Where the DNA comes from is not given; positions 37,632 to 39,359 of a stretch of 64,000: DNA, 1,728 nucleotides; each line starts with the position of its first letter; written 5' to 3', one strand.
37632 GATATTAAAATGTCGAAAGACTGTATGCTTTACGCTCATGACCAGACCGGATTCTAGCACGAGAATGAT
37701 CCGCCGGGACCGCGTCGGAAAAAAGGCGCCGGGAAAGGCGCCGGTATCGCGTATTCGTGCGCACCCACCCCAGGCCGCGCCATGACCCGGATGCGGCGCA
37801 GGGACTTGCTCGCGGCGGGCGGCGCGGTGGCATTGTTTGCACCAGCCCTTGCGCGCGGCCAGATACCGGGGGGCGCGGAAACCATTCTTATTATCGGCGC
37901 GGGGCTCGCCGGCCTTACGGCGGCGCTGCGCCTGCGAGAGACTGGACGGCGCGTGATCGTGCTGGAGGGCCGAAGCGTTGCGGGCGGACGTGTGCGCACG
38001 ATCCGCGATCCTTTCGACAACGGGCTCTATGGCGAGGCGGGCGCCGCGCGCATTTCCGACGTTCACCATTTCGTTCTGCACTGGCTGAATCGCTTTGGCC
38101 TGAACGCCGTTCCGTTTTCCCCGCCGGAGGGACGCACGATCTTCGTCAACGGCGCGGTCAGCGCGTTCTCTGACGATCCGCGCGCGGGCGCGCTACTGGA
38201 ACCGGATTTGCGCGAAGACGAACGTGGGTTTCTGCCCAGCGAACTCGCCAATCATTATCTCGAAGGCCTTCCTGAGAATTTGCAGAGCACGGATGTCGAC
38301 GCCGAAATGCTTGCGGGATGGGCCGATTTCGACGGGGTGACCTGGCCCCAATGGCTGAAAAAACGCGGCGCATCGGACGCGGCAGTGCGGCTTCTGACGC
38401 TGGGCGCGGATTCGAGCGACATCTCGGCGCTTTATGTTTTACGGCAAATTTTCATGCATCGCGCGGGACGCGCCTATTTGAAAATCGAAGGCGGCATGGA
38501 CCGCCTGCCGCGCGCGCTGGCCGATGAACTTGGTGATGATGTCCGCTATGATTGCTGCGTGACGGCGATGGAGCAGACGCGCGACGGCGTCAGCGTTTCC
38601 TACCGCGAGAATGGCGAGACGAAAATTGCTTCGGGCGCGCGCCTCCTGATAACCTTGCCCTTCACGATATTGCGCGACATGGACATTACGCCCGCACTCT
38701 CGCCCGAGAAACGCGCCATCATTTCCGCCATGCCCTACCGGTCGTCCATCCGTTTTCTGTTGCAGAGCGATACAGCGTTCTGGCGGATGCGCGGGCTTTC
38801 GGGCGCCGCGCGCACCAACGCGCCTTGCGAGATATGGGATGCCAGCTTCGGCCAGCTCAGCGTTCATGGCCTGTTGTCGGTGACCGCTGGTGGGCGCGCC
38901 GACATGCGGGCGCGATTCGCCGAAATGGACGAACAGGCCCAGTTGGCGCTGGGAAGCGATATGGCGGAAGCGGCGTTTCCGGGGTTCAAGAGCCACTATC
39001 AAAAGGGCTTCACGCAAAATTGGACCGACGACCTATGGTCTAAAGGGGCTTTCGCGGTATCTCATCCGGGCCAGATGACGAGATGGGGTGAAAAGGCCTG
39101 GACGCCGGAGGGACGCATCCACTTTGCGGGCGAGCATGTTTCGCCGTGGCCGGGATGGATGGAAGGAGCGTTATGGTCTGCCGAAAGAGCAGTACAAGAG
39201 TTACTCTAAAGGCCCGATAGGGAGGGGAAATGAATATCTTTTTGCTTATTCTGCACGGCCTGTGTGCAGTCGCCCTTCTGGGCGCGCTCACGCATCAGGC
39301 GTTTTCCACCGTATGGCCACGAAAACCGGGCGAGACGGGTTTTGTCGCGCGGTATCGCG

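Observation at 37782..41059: Five-gene operon: Tat-exported flavin amine oxidase, two small polytopic membrane proteins and two secreted paralogues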

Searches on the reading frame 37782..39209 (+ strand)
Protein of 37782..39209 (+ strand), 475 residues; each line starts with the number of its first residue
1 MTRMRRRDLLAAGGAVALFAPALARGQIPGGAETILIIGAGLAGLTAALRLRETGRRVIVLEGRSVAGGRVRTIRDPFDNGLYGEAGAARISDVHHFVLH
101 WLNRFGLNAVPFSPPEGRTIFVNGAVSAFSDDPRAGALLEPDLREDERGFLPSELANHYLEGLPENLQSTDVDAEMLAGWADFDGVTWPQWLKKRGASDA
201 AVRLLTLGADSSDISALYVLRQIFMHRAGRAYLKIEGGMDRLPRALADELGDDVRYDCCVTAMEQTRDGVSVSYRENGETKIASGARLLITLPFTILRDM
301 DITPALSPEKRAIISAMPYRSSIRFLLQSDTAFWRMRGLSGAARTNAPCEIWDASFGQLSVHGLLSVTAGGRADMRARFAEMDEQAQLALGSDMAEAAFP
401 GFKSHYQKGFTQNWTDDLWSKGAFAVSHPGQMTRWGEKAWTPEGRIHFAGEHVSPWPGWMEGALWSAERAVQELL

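Call 3: search_protein_families(library=pfam, proteins=[window:37782-39209:+], max_evalue=1)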
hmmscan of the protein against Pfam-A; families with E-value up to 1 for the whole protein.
window:37782-39209:+ (475 aa): 15 families
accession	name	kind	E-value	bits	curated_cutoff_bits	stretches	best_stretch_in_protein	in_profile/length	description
PF01593.30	Amino_oxidase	-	2e-51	176.1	19.8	1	42-475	1-443/443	Flavin containing amine oxidoreductase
PF13450.12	NAD_binding_8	-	2.9e-11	43.9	21.9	1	37-87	1-48/68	NAD(P)-binding Rossmann-like domain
PF00890.30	FAD_binding_2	-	4.6e-08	33.1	20.4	1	35-69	2-36/414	FAD binding domain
PF01266.30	DAO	-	5.9e-05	23.2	27.9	1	35-68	2-35/353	FAD dependent oxidoreductase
PF07992.20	Pyr_redox_2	-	0.00012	22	26.1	1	35-69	3-38/291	Pyridine nucleotide-disulphide oxidoreductase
PF12831.13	FAD_oxidored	-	0.00013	21.8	27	1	35-70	2-37/416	FAD dependent oxidoreductase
PF03486.20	HI0933_like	-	0.00028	20.8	50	1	34-71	2-39/244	HI0933-like protein Rossmann domain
PF01494.25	FAD_binding_3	-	0.0012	18.6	22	1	35-65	4-34/349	FAD binding domain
PF01946.23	Thi4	-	0.0096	15.6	26.2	1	35-69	20-55/235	Thi4 family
PF13738.12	Pyr_redox_3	-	0.014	15.1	30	1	36-66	1-32/305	Pyridine nucleotide-disulphide oxidoreductase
PF01134.28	GIDA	-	0.028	13.9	22.1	1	35-61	2-28/391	Glucose inhibited division protein A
PF01262.27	AlaDh_PNT_C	-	0.037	13.9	23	1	24-66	19-62/214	Alanine dehydrogenase/PNT, C-terminal domain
PF00070.33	Pyr_redox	-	0.051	14.5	22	1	35-64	2-31/82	Pyridine nucleotide-disulphide oxidoreductase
PF05834.18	Lycopene_cycl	-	0.096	12.2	23.4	1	35-63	2-32/380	Lycopene cyclase protein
PF02254.24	TrkA_N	-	0.29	11.9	23.8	0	35-84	1-47/116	TrkA-N domain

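Call 4: search_protein_families(library=ncbifam, proteins=[window:37782-39209:+], max_evalue=1)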
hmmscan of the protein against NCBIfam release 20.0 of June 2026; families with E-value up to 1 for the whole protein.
window:37782-39209:+ (475 aa): 127 families (the best 25 are shown)
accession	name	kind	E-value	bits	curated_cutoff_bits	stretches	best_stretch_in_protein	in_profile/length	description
TIGR03467.1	HpnE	equivalog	7.1e-14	52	283.05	2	36-77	2-43/430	hydroxysqualene dehydroxylase HpnE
NF045637.1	carotdesatCrtDProt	equivalog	9.3e-11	40.9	580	1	35-75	1-41/485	1-hydroxycarotenoid 3,4-desaturase CrtD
NF005560.0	PRK07233.1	equivalog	9.6e-11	41.2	252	2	34-75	2-43/435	hypothetical protein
NF053546.1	violacein_VioA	equivalog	6.4e-10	38.9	600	1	35-107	2-77/411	flavin-dependent violacein biosynthesis tryptophan-2 monooxygenase VioA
TIGR02734.1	crtI_fam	subfamily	9.5e-09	34.4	238.1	1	36-76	2-42/504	phytoene desaturase family protein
NF005548.0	PRK07208.1-4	equivalog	4.9e-08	32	389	1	33-76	4-47/488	hypothetical protein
NF005547.0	PRK07208.1-3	equivalog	6.3e-08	31.8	380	1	34-76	6-48/465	hypothetical protein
NF058655.1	CrtID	equivalog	8.4e-07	28.2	640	1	35-75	1-41/478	bifunctional phytoene desaturase/3,4-desaturase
NF050086.1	pipecolate_AmaA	exception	2.6e-06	26.4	600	1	34-69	27-62/425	L-pipecolate oxidase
TIGR01813.1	flavo_cyto_c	subfamily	3.8e-06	25.9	285.45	1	35-69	2-37/444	flavocytochrome c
NF042421.1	hydcarot_desat_CrtD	equivalog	4e-06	25.6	500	1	35-75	4-44/487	1-hydroxycarotenoid 3,4-desaturase CrtD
NF009410.0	PRK12771.1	subfamily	4.6e-06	25.5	516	1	32-72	138-178/566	NAD(P)-binding protein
TIGR02732.1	zeta_caro_desat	equivalog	8.2e-06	25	622.15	1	35-77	2-44/474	9,9'-di-cis-zeta-carotene desaturase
NF006130.0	PRK08274.1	equivalog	8.6e-06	24.8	369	1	35-69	8-44/467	FAD-dependent tricarballylate dehydrogenase TcuA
NF005313.0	PRK06847.1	subfamily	9.5e-06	24.8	372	1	33-62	5-34/375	hypothetical protein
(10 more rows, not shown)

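Call 5: search_solved_structures(query=window:37782-39209:+, max_evalue=0.00001)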
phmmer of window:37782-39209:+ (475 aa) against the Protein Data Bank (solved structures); distinct sequences matched with E-value up to 0.00001: 107 (the best 60 are shown).
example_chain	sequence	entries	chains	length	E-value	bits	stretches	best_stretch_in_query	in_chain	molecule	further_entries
9rvj_A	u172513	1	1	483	1.2e-45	159.5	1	34-472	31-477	Tetrapodal ancestor of L-amino acid oxidase: Q225H - W377I double mutant with phenylalanin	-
9rum_A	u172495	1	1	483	1.3e-45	159.4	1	34-472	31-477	Tetrapodal ancestor of L-amino acid oxidase: Q225A mutant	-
9run_A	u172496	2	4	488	1.7e-45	159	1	34-472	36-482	Tetrapodal ancestor of L-amino acid oxidase: Q225H-W377I double mutant | Tetrapodal ancestor of L-amino acid oxidases: W377I mutant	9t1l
9qs1_A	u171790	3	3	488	1.8e-45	158.9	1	34-472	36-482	Tetrapodal ancestor of L-amino acis oxidases | Tetrapodal ancestor of L-amino acid oxidases | Tetrapodal ancestor of L-amino acid oxidases co-crystallised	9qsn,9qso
9t73_B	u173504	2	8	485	1.6e-44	155.8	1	34-472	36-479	Tetrapodal ancestor of L-amino acid oxidases: I224A-Q225H-P361-PREGA-L367 bound to phenyla | Tetrapodal ancestor of L-amino acid oxidase: I224A-Q225H-P361-PREGA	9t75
9rvh_A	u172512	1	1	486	1.7e-44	155.7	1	34-472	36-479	Tetrapodal ancestor of L-amino acid oxidase: Q225A-Loop (P361-PREGA-L367) mutant with phen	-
3kve_A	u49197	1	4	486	2e-36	129.1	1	33-470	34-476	L-amino acid oxidase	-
1f8r_A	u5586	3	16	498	7.1e-33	117.4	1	32-473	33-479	L-AMINO ACID OXIDASE | L-amino-acid oxidase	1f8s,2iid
5ts5_A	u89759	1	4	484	2e-32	115.9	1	33-473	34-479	Amine oxidase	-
4e0v_A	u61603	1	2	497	3.1e-31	112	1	33-466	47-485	L-amino-acid oxidase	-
1reo_A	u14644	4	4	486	3.9e-31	111.6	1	32-473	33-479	AHPLAAO | L-amino acid oxidase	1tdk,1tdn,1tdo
5z2g_A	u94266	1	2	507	2.7e-30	108.9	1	33-473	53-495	L-amino acid oxidase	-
2bxr_A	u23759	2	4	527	3.1e-27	98.8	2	223-475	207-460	AMINE OXIDASE [FLAVIN-CONTAINING] A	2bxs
2z5x_A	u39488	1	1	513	1.3e-26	96.7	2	223-475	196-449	Amine oxidase [flavin-containing] A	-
2z5y_A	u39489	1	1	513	1.3e-26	96.7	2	223-475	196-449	Amine oxidase [flavin-containing] A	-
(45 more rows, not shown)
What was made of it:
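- The closest solved relatives of g1 are true oxidases (call 5).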

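Call 47: search_solved_structures(query=window:37782-39209:+, max_evalue=1e-36, show_alignments=5)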
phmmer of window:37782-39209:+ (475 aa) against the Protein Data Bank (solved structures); distinct sequences matched with E-value up to 1e-36: 6.
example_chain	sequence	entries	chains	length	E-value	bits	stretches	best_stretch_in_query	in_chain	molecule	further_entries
9rvj_A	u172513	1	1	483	1.2e-45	159.5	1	34-472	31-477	Tetrapodal ancestor of L-amino acid oxidase: Q225H - W377I double mutant with phenylalanin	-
9rum_A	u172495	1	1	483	1.3e-45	159.4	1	34-472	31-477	Tetrapodal ancestor of L-amino acid oxidase: Q225A mutant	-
9run_A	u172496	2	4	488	1.7e-45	159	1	34-472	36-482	Tetrapodal ancestor of L-amino acid oxidase: Q225H-W377I double mutant | Tetrapodal ancestor of L-amino acid oxidases: W377I mutant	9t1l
9qs1_A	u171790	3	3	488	1.8e-45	158.9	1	34-472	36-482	Tetrapodal ancestor of L-amino acis oxidases | Tetrapodal ancestor of L-amino acid oxidases | Tetrapodal ancestor of L-amino acid oxidases co-crystallised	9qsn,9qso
9t73_B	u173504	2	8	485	1.6e-44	155.8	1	34-472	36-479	Tetrapodal ancestor of L-amino acid oxidases: I224A-Q225H-P361-PREGA-L367 bound to phenyla | Tetrapodal ancestor of L-amino acid oxidase: I224A-Q225H-P361-PREGA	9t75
9rvh_A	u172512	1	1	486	1.7e-44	155.7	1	34-472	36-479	Tetrapodal ancestor of L-amino acid oxidase: Q225A-Loop (P361-PREGA-L367) mutant with phen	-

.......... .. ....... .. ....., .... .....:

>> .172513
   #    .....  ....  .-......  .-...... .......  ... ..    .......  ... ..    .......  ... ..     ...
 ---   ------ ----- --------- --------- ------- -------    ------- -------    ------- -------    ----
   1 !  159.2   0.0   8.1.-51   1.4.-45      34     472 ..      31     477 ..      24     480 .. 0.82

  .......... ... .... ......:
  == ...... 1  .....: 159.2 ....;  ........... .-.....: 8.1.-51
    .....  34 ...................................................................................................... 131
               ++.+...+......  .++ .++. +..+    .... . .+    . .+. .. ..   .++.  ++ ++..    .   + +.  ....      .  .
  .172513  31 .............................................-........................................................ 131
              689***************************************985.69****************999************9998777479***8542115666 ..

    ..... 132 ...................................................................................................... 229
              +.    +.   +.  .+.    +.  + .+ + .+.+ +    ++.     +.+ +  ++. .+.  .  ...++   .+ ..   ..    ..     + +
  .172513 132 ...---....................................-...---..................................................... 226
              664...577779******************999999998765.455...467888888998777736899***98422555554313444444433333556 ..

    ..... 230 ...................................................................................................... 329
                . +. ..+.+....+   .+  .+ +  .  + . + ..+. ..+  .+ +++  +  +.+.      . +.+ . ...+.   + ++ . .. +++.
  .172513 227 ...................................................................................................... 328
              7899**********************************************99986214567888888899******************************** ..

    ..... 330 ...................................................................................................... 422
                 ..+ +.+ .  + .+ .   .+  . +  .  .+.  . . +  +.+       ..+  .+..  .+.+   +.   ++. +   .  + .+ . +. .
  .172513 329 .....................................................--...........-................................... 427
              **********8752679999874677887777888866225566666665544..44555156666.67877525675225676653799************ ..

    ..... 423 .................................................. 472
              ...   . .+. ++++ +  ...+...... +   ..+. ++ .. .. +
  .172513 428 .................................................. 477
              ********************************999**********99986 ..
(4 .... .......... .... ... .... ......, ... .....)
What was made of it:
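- On L-amino-acid oxidase subgroup: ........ aligns with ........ of the ancestral L-amino-acid oxidase (call 47). The position aligned to the SYT segment reads SVT in g1 (call 47).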

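Call 70: find_related_loci(query=A4, collection=metagenome_contigs, flank=5000)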
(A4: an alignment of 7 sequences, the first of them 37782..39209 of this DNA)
Query A4 (475 aa) in metagenome_contigs; peptide patterns used: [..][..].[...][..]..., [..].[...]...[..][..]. (x = any residue, [..] = any of these).
535 stretches matched a pattern; 132 encode a relative of the query (tblastn E <= 1e-3); the best 80 are kept; 80 distinct loci.
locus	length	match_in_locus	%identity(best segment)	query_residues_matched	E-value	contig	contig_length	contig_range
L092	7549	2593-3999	71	6-475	0e+0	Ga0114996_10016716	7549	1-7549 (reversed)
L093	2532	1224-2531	71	1-436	0e+0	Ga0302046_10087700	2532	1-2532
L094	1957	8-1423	65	4-475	0e+0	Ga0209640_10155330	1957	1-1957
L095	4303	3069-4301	71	1-411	0e+0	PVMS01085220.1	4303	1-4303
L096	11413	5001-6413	71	4-475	0e+0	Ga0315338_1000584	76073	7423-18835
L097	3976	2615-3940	49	31-475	6e-142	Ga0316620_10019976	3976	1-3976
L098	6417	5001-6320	47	33-475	2e-134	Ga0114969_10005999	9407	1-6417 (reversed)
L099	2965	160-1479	48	33-475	2e-140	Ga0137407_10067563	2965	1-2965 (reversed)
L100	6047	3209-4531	48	32-475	2e-134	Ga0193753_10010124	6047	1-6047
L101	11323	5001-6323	48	33-475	1e-133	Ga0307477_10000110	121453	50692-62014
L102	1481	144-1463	48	33-475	9e-145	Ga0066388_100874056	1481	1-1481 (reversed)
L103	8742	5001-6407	46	5-475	9e-132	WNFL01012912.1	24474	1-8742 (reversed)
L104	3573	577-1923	48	20-475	5e-135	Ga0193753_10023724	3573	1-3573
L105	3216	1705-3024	47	33-475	9e-135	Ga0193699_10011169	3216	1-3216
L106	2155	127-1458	46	29-475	8e-135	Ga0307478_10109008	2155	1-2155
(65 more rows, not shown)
